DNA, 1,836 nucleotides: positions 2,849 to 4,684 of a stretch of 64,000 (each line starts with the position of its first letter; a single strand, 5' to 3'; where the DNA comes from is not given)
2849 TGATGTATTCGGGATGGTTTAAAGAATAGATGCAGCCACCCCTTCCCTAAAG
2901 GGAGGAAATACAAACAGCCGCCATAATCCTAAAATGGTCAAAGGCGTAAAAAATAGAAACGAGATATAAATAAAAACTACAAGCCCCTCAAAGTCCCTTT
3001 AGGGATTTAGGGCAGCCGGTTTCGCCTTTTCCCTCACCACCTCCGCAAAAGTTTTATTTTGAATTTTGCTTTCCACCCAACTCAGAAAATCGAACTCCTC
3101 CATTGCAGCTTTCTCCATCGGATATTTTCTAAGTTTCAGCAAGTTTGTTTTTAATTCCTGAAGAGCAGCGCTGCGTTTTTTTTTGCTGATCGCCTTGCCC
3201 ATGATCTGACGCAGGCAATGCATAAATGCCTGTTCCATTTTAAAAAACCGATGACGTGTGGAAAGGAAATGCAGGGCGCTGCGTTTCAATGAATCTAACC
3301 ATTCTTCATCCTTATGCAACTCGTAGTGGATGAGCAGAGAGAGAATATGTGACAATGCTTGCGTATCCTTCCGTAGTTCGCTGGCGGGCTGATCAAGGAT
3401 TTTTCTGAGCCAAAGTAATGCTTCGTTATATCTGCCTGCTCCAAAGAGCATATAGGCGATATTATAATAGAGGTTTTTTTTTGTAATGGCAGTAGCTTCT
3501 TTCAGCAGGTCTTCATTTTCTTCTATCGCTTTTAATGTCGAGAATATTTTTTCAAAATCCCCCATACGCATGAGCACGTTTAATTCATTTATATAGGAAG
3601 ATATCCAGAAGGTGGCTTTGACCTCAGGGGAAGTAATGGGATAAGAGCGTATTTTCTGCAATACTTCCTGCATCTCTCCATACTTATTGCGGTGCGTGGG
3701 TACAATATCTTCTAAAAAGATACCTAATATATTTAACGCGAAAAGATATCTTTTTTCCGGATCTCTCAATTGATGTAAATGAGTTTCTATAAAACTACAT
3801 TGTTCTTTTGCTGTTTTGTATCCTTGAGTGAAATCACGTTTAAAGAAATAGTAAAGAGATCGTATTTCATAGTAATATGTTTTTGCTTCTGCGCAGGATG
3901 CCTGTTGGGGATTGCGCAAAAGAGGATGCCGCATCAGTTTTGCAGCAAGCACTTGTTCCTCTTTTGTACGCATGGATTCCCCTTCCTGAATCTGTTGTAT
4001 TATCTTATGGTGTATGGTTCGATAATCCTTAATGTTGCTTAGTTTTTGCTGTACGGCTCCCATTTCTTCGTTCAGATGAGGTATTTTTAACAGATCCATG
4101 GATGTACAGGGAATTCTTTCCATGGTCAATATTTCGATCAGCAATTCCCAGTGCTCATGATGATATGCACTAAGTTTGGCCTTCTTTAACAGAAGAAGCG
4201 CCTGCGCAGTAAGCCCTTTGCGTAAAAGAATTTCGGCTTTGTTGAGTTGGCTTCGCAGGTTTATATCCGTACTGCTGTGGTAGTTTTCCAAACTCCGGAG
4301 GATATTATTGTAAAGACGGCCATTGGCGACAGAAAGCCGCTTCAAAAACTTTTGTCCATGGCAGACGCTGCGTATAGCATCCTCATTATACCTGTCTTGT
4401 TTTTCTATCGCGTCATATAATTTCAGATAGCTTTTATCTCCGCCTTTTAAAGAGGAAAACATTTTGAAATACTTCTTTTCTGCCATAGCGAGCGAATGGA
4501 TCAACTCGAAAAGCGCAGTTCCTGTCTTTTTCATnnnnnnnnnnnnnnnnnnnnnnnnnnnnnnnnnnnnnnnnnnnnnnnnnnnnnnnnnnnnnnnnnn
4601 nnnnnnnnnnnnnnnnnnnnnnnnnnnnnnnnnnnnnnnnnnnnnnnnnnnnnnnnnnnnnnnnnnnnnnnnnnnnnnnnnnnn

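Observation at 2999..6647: Duplicated three-gene module: helical ~515-aa protein, divergent small basic protein, and coupled secreted protein (copy A)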

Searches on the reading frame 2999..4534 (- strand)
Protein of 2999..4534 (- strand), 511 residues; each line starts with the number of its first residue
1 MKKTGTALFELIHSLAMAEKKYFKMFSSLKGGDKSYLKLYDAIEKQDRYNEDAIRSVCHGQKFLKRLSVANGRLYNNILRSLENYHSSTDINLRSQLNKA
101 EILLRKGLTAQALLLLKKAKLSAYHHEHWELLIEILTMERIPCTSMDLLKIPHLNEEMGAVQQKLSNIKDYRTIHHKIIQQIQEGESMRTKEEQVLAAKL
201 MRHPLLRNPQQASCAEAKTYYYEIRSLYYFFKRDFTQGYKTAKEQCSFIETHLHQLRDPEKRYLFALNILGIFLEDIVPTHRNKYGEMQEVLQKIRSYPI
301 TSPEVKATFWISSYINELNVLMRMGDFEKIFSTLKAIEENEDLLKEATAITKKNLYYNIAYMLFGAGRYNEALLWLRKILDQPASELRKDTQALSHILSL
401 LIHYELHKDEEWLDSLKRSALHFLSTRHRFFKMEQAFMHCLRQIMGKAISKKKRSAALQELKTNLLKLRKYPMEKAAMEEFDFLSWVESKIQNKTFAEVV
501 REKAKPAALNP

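Call 6: search_protein_families(library=pfam, proteins=[window:2999-4534:-], max_evalue=1)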
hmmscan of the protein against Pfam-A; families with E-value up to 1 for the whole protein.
window:2999-4534:- (511 aa): 11 families
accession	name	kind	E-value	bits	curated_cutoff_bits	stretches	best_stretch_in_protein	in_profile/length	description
PF13424.12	TPR_12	-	8.5e-05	23.1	30.1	1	320-381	12-73/77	Tetratricopeptide repeat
PF13428.12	TPR_14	-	0.00076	20.4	23.5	0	96-134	4-43/44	Tetratricopeptide repeat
PF13181.12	TPR_8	-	0.0028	18.1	25.7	1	355-380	3-28/34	Tetratricopeptide repeat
PF13432.12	TPR_16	-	0.0085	17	32.7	0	356-382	34-60/65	Tetratricopeptide repeat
PF13374.12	TPR_10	-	0.01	16.3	27.5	1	356-380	5-29/42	Tetratricopeptide repeat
PF07719.23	TPR_2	-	0.017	15.6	27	1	355-380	3-28/34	Tetratricopeptide repeat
PF14559.12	TPR_19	-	0.022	15.5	25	0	92-130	24-62/68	Tetratricopeptide repeat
PF05791.16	Bacillus_HBL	-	0.028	14.7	29.1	0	378-471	27-120/177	Bacillus haemolytic enterotoxin (HBL)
PF12895.13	ANAPC3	-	0.031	15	27.2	0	350-382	21-51/82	Anaphase-promoting complex, cyclosome, subunit 3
PF00515.34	TPR_1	-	0.037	14.3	27.8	1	355-380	3-28/34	Tetratricopeptide repeat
PF25322.2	RBD_SIN1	-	0.079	13.4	27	1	439-476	14-50/75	SIN1 Ras-binding domain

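Call 8: search_protein_families(library=ncbifam, proteins=[window:2999-4534:-], max_evalue=1)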
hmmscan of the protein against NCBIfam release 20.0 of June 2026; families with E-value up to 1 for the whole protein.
window:2999-4534:- (511 aa): 2 families
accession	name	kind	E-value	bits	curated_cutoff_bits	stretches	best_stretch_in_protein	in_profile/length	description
NF058569.1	BT_2802_fam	domain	1.2e-40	140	550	1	1-499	1-501/502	BT2802 family ribose utilization protein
NF047558.1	TPR_END_plus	domain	0.42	10.6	32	1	355-382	1-28/56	TPR end-of-group domain-containing protein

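Call 16: find_encoding_contigs(protein=window:2999-4534:-, flank=3000, max_places=3)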
Protein window:2999-4534:- (511 aa): no gene with exactly this product is on record in the collection.

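Call 18: find_homologous_proteins(query=window:2999-4534:-, max_evalue=0.001)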
Query window:2999-4534:- (511 aa): 65 proteins with E <= 0.001 among 8000 candidates.
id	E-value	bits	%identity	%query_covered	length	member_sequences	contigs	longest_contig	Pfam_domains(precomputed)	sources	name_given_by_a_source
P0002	0.0e+0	1130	100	100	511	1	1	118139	-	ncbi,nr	ncbi:MAG: hypothetical protein HY840_07160 [Bacteroidetes bacterium]|nr:hypothetical protein [Bacter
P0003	1.2e-231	788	72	98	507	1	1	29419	-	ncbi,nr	ncbi:MAG: hypothetical protein HY840_04245 [Bacteroidetes bacterium]|nr:hypothetical protein [Bacter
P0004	2.5e-224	764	69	99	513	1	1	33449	-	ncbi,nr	ncbi:MAG: hypothetical protein HY840_11215 [Bacteroidetes bacterium]|nr:hypothetical protein [Bacter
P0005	1.6e-221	754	68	100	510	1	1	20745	-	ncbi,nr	ncbi:MAG: hypothetical protein HY840_03140 [Bacteroidetes bacterium]|nr:hypothetical protein [Bacter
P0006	3.8e-217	740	69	99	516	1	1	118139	-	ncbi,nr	ncbi:MAG: hypothetical protein HY840_07510 [Bacteroidetes bacterium]|nr:hypothetical protein [Bacter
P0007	6.6e-215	733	68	99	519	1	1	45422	-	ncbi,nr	ncbi:MAG: hypothetical protein HY840_06180 [Bacteroidetes bacterium]|nr:hypothetical protein [Bacter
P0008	8.4e-215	732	69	99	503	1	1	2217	PF10255.16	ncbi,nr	ncbi:MAG: hypothetical protein HY840_10220 [Bacteroidetes bacterium]|nr:hypothetical protein [Bacter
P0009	1.0e-212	725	67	98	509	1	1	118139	-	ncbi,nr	ncbi:MAG: hypothetical protein HY840_07460 [Bacteroidetes bacterium]|nr:hypothetical protein [Bacter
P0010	1.4e-209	715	66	99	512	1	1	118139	-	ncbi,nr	ncbi:MAG: hypothetical protein HY840_07495 [Bacteroidetes bacterium]|nr:hypothetical protein [Bacter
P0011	4.3e-203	694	64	99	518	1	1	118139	-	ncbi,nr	ncbi:MAG: hypothetical protein HY840_07375 [Bacteroidetes bacterium]|nr:hypothetical protein [Bacter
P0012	5.1e-185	634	61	98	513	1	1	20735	-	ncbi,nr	ncbi:MAG: hypothetical protein HY840_15410 [Bacteroidetes bacterium]|nr:hypothetical protein [Bacter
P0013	2.6e-73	266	35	98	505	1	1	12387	-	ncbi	ncbi:MAG: hypothetical protein AB1458_15335 [Bacteroidota bacterium]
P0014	1.6e-61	227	31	98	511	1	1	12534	-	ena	-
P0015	4.7e-60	222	31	98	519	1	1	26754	-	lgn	-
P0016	1.5e-59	220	30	98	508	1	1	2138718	-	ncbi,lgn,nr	ncbi:MAG: hypothetical protein H6563_03985 [Lewinellaceae bacterium]|nr:hypothetical protein [Lewine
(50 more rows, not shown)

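Call 20: find_encoding_contigs(protein=P0010, flank=10000, max_places=2)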
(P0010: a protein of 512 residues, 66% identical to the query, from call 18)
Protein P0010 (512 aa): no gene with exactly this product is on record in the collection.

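Call 21: find_encoding_contigs(protein=P0003, flank=6000, max_places=2)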
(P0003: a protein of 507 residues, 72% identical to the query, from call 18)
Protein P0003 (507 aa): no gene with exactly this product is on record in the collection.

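Call 22: find_encoding_contigs(protein=P0004, flank=6000, max_places=2)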
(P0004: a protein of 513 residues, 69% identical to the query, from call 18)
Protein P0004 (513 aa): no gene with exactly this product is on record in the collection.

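Call 26: find_related_loci(query=A4, collection=genome_contigs, flank=4000)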
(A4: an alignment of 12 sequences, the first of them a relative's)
Query A4 (511 aa) in genome_contigs; peptide patterns used: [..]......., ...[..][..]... (x = any residue, [..] = any of these).
174 stretches matched a pattern; 17 encode a relative of the query (tblastn E <= 1e-3); 17 distinct loci.
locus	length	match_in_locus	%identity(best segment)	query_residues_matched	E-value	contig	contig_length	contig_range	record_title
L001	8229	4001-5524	31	3-502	2e-60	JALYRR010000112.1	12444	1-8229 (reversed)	MAG: Bacteroidota bacterium isolate MDV bin94 SD1455_NODE_777_length_12444_cov_1.070391, whole genome shotgun sequence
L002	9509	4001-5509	29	2-501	5e-58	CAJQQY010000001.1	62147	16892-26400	MAG: uncultured Saprospiraceae bacterium isolate 3_20180529_Bin_METABAT_102_1 genome assembly, contig: c_000002628122, w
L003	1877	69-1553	32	8-503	8e-60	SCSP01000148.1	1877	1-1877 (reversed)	MAG: Bacteroidetes bacterium isolate FW215_bin.19 FW215_bin.19-48717, whole genome shotgun sequence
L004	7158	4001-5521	29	3-503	1e-57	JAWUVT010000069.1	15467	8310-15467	MAG: Flavobacteriales bacterium isolate HBSea_ice_MAG1511 BAT.1511_937172_flag=1_multi=6.0000_len=15467, whole genome sh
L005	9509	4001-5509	29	2-501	9e-57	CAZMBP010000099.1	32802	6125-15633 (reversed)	MAG TPA_asm: uncultured Saprospiraceae bacterium isolate SRP182702_co1_307 genome assembly, contig: k141_3821835, whole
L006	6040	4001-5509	28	2-501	3e-55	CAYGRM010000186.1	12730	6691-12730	MAG TPA_asm: uncultured Saprospiraceae bacterium isolate ERP117304_co3_219 genome assembly, contig: NODE_6906_length_127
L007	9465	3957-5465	28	2-501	1e-54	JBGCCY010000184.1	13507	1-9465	MAG: Saprospiraceae bacterium isolate SGMAG-95 contig184, whole genome shotgun sequence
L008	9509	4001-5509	28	2-501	1e-54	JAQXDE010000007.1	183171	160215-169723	MAG: Saprospiraceae bacterium isolate cluster4_bin.60 k119_878255, whole genome shotgun sequence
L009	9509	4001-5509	28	2-501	1e-52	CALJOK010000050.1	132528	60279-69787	MAG: uncultured Saprospiraceae bacterium isolate B3_Bin_Bin_130_1 genome assembly, contig: c_000001621608, whole genome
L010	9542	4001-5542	28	1-505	1e-52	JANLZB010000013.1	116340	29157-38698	MAG: Bacteroidota bacterium isolate OTE_14_metabat.108 OTE_14_k141_909279, whole genome shotgun sequence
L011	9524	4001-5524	30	3-506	3e-47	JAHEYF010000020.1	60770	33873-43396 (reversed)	MAG: Bacteroidetes bacterium isolate nzgw121 NODE_260_length_60771_cov_4.823034, whole genome shotgun sequence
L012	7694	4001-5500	30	3-504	2e-44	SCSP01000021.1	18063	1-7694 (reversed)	MAG: Bacteroidetes bacterium isolate FW215_bin.19 FW215_bin.19-7443, whole genome shotgun sequence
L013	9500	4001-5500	28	1-503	4e-44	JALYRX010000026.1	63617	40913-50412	MAG: Bacteroidota bacterium isolate MDV bin100 SD1456_NODE_62_length_63617_cov_2.631926, whole genome shotgun sequence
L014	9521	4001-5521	32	3-509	8e-59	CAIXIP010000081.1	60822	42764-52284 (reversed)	MAG: uncultured Bacteroidetes bacterium isolate KT5_bin-767 genome assembly, contig: bin-767:081/358, whole genome shotg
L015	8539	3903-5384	24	3-495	1e-35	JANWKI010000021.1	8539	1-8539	MAG: Ignavibacteria bacterium isolate CRAIB_MAG89 c_000000016825, whole genome shotgun sequence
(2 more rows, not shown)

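Call 39: find_related_loci(query=A4, collection=metagenome_contigs, flank=4000)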
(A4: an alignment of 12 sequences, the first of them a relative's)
Query A4 (511 aa) in metagenome_contigs; peptide patterns used: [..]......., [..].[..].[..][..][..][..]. (x = any residue, [..] = any of these).
378 stretches matched a pattern; 79 encode a relative of the query (tblastn E <= 1e-3); 79 distinct loci.
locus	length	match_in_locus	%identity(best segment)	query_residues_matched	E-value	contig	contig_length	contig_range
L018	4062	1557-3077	34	3-508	6e-74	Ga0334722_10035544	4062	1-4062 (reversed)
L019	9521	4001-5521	31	1-498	2e-66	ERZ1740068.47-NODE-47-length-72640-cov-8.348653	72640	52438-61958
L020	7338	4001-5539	31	3-505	7e-64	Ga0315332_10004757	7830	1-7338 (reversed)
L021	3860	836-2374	31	3-505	2e-63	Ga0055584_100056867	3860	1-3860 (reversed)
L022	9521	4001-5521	30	3-503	7e-62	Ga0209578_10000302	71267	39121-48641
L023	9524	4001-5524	30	3-505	1e-60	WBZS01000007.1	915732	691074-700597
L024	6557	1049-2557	29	8-507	3e-58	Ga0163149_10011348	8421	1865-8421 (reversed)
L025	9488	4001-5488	29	3-499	7e-58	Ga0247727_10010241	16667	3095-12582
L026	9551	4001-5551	30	1-508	2e-57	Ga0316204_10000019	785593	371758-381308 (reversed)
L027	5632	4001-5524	29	3-506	3e-56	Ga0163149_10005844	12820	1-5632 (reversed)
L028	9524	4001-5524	29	3-506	3e-56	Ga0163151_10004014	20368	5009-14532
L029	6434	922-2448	28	3-501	7e-56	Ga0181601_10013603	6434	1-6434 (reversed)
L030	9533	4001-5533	28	3-503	4e-55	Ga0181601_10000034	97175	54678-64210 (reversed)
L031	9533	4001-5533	32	3-505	3e-55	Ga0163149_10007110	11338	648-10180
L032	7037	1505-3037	28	3-503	3e-55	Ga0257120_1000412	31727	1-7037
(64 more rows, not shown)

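Call 40: predict_structure(alignment_id=A3)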
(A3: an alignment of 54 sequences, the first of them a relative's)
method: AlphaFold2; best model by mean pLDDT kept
length: 511 residues; sequences in the alignment: 54
mean_pLDDT: 89.7   pTM: 0.83
mean pLDDT of the five models: 89.7, 89.6, 88.6, 87.0, 86.8
residues with pLDDT >= 90: 337; 70-90: 152; 50-70: 17; < 50: 5
segments of 3 or more residues with pLDDT < 50: 508-511
pLDDT, mean of each block of 10 residues (from residue 1): 76 88 85 84 94 93 90 90 77 91 93 94 94 95 84 95 97 91 65 80 92 96 94 92 97 89 96 94 95 94 90 97 95 96 90 94 97 95 74 91 85 85 81 92 86 95 96 85 95 95 70 35
secondary structure, 60 per line:
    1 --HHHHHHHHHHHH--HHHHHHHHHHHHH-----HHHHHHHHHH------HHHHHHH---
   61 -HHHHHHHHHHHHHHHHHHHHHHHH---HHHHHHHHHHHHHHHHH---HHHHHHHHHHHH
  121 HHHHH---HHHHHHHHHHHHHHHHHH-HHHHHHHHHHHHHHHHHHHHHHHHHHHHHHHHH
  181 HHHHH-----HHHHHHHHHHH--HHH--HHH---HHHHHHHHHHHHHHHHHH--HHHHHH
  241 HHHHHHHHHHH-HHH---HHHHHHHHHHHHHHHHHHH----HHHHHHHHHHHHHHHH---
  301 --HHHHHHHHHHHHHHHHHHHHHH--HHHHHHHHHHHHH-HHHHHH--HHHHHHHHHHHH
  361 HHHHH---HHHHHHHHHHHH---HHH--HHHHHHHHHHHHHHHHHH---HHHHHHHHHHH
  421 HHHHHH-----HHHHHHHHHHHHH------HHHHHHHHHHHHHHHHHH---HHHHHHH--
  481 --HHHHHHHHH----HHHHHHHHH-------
elements in order: H3-14 H17-29 H35-44 H51-57 H62-85 H89-105 H109-125 H129-146 H148-185 H191-201 H215-232 H235-251 H259-277 H282-297 H303-324 H327-339 H341-346 H349-365 H369-380 H389-406 H410-426 H432-444 H451-468 H472-478 H483-491 H496-504

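Call 74: search_protein_families(library=pfam, alignment_id=A9, max_evalue=0.00001)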
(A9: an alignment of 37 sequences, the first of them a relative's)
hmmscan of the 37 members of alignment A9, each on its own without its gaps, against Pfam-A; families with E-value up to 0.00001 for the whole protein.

A. member 1, L002:3050-3808:- (253 aa): 5 families
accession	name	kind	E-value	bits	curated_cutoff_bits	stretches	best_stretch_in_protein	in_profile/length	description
PF00561.26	Abhydrolase_1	-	7.8e-28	98.2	25.8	1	13-241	2-245/245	alpha/beta hydrolase fold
PF12697.13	Abhydrolase_6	-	8.1e-18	66.3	26.3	1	14-246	1-216/217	Alpha/beta hydrolase family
PF12146.15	Hydrolase_4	-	1.5e-14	54.3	27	1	14-106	7-106/239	Serine aminopeptidase, S33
PF07819.20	PGAP1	-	1.1e-09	38.9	24.3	1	10-106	3-124/233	PGAP1-like alpha/beta domain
PF00975.26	Thioesterase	-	2e-06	28.6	26.4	1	13-95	2-85/226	Thioesterase domain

B. families by the number of members that match (of 37 scanned): 27 families (the first 25 are shown)
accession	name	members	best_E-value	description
PF18962.6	Por_Secre_tail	16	4.6e-14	Secretion system C-terminal sorting domain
PF01433.26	Peptidase_M1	13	2.6e-32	Peptidase family M1 domain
PF17900.6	Peptidase_M1_N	12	1.6e-11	Peptidase M1 N-terminal domain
PF13585.12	CHU_C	3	5.1e-20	CHU_C Type IX secretion signal domain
PF13573.12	SprB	2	3e-34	SprB repeat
PF11551.14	Omp28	2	8.8e-23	Outer membrane protein Omp28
PF19081.6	Ig_7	2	8.6e-16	Ig-like domain CHU_C associated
PF05649.18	Peptidase_M13_N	1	1.5e-129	Peptidase family M13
PF01431.27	Peptidase_M13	1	8e-70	Peptidase family M13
PF01223.29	Endonuclease_NS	1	9.7e-56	DNA/RNA non-specific endonuclease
PF13517.12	FG-GAP_3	1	1.5e-47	FG-GAP-like repeat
PF13354.11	Beta-lactamase2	1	1.4e-30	Beta-lactamase enzyme family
PF00561.26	Abhydrolase_1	1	7.8e-28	alpha/beta hydrolase fold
PF25021.1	TEN_NHL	1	6.1e-26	Teneurin NHL domain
PF01694.28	Rhomboid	1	6.1e-21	Rhomboid domain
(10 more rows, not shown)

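Call 91: find_encoding_contigs(protein=P0013, flank=4000, max_places=2)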
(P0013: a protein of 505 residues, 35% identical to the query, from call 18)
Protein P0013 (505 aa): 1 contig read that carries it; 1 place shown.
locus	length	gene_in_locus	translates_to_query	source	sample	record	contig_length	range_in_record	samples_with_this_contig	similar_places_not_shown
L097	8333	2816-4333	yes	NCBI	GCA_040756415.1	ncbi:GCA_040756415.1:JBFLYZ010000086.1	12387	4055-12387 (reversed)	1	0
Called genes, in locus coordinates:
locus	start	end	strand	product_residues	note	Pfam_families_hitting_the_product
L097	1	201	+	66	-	?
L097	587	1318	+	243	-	-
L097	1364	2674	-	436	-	PF00135:COesterase (weak), PF20434:BD-FAE, PF07859:Abhydrolase_3 (faint), PF20434:BD-FAE, PF18962:Por_Secre_tail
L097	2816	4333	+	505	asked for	-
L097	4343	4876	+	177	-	-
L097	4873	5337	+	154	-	PF01042:Ribonuc_L-PSP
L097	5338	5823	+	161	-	-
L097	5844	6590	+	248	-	PF14099:Polysacc_lyase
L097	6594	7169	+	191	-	PF01569:PAP2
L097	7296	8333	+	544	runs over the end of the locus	PF01039:Carboxyl_trans, PF03255:ACCA (weak), PF06833:MdcE (faint), PF03255:ACCA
